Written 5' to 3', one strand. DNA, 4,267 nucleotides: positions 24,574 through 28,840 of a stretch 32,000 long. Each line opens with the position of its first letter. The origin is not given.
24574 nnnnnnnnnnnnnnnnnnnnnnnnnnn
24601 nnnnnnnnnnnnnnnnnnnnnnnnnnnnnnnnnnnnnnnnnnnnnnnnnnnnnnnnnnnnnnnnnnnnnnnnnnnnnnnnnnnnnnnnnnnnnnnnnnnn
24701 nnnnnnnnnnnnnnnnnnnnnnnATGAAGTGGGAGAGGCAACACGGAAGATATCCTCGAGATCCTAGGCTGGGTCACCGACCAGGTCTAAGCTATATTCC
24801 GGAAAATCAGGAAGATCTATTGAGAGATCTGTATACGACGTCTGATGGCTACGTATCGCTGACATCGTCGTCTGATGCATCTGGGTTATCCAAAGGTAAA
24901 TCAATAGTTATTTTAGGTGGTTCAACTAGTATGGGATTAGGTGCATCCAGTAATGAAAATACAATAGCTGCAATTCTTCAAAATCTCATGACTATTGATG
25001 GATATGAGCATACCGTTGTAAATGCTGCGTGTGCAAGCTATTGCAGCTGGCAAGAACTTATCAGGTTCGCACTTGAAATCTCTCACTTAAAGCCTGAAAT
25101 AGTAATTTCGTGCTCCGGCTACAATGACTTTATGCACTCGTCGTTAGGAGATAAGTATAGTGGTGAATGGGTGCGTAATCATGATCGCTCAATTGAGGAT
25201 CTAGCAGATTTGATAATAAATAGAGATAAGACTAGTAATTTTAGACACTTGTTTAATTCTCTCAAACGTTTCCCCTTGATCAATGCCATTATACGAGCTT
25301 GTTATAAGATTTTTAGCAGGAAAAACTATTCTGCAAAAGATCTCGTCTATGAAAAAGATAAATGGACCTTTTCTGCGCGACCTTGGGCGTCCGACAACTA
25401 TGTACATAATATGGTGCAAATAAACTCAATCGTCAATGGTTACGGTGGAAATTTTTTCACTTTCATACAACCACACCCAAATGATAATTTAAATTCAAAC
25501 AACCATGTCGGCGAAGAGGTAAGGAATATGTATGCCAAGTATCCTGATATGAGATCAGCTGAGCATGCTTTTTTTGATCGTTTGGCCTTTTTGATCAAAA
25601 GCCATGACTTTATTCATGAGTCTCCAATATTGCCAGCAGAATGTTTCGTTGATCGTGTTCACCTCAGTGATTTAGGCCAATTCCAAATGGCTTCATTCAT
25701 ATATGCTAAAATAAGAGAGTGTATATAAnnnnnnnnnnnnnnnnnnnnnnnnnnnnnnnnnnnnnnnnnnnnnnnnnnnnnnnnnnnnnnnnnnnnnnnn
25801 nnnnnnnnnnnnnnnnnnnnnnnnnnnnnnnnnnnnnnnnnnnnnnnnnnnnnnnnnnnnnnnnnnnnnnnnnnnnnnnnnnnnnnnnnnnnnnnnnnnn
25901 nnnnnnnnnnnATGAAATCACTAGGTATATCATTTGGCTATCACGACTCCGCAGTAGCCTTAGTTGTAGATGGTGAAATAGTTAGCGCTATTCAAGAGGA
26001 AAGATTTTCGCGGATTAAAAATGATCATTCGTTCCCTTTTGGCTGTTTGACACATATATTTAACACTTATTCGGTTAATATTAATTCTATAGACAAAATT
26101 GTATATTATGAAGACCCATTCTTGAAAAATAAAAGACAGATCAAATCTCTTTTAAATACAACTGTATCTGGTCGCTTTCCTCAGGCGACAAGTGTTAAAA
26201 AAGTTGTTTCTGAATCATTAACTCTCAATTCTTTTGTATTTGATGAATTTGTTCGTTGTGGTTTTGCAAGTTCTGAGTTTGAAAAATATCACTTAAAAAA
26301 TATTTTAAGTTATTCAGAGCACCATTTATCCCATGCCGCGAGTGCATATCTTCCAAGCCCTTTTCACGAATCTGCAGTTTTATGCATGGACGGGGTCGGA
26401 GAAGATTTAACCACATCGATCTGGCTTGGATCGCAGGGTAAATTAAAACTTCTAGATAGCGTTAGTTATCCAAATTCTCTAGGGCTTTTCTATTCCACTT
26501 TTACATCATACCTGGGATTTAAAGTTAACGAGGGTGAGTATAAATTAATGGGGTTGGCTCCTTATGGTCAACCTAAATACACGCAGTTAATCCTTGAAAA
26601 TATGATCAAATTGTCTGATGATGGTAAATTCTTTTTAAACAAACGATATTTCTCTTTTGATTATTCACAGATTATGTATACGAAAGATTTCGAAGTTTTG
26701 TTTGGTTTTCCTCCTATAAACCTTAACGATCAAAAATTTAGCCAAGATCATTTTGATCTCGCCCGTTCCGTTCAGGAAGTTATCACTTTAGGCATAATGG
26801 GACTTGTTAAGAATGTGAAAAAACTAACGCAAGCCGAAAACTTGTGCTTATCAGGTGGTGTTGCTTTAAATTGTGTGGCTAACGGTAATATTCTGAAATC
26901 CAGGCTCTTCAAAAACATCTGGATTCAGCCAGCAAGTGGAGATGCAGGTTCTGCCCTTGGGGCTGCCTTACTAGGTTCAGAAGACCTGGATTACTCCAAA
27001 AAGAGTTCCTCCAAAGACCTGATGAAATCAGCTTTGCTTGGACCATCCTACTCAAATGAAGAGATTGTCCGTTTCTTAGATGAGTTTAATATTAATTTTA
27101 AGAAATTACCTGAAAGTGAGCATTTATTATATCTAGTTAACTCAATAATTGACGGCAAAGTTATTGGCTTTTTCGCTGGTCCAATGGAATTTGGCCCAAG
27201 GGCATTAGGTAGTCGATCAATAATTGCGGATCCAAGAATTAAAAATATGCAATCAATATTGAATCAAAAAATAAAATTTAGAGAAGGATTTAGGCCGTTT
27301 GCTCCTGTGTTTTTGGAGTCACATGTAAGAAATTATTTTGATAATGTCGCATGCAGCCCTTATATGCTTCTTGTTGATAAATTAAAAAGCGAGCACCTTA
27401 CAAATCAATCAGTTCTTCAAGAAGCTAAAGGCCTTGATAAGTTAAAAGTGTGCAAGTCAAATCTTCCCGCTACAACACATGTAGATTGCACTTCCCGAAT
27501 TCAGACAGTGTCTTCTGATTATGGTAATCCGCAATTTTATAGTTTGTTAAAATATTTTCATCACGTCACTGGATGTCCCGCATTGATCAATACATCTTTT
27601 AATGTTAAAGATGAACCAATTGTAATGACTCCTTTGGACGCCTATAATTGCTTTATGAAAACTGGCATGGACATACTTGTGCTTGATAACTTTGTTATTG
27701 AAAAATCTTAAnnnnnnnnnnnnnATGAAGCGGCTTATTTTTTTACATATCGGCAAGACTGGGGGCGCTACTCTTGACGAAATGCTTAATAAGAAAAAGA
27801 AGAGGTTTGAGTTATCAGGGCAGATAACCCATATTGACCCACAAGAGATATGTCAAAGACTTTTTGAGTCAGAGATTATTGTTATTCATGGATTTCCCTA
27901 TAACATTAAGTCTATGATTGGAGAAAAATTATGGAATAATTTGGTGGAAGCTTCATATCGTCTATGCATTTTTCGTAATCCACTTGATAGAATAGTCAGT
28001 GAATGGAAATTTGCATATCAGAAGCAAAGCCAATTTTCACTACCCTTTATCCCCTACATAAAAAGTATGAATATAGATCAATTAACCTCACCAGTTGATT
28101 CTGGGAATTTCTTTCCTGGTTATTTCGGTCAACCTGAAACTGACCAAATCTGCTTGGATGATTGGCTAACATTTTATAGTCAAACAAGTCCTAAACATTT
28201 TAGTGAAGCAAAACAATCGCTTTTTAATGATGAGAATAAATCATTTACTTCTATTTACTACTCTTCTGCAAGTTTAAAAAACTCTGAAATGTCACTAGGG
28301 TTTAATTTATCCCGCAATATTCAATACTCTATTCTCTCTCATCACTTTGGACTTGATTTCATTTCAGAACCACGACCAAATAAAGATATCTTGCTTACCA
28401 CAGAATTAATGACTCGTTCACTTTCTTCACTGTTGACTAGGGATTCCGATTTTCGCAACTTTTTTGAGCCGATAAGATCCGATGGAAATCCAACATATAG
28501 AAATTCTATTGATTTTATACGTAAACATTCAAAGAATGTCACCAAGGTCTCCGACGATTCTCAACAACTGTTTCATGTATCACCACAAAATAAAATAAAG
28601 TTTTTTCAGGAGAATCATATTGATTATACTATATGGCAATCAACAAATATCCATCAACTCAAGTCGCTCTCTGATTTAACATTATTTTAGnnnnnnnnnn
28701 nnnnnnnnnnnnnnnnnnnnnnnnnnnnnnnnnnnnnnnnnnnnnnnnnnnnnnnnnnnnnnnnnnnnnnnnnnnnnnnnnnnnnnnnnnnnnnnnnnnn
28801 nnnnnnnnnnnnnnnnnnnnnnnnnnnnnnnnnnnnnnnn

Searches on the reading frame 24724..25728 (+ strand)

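Call 60: search_protein_families(library=pfam, proteins=[window:24724-25728:+], max_evalue=0.0001)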
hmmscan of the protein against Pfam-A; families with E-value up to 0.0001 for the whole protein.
window:24724-25728:+ (334 aa): 1 family
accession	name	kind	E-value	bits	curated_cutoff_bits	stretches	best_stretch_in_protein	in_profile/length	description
PF00657.28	Lipase_GDSL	-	5.4e-05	23.9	23.6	0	61-324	1-206/208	GDSL-like Lipase/Acylhydrolase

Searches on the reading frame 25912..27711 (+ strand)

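Call 60: search_protein_families(library=pfam, proteins=[window:25912-27711:+], max_evalue=0.0001)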
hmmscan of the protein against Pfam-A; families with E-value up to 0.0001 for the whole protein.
window:25912-27711:+ (599 aa): 2 families
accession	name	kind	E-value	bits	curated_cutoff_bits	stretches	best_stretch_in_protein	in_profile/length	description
PF02543.21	Carbam_trans_N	-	3e-78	264.1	24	1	2-353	1-346/346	Carbamoyltransferase N-terminus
PF16861.10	Carbam_trans_C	-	2.8e-64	216.2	27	1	411-598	3-170/170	Carbamoyltransferase C-terminus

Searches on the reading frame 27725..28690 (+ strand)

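Call 60: search_protein_families(library=pfam, proteins=[window:27725-28690:+], max_evalue=0.0001)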
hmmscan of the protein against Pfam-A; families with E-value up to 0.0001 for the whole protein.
window:27725-28690:+ (321 aa): 1 family
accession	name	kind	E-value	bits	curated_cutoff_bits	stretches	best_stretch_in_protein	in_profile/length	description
PF03567.20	Sulfotransfer_2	-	2.3e-06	28.4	22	1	3-120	10-117/252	Sulfotransferase family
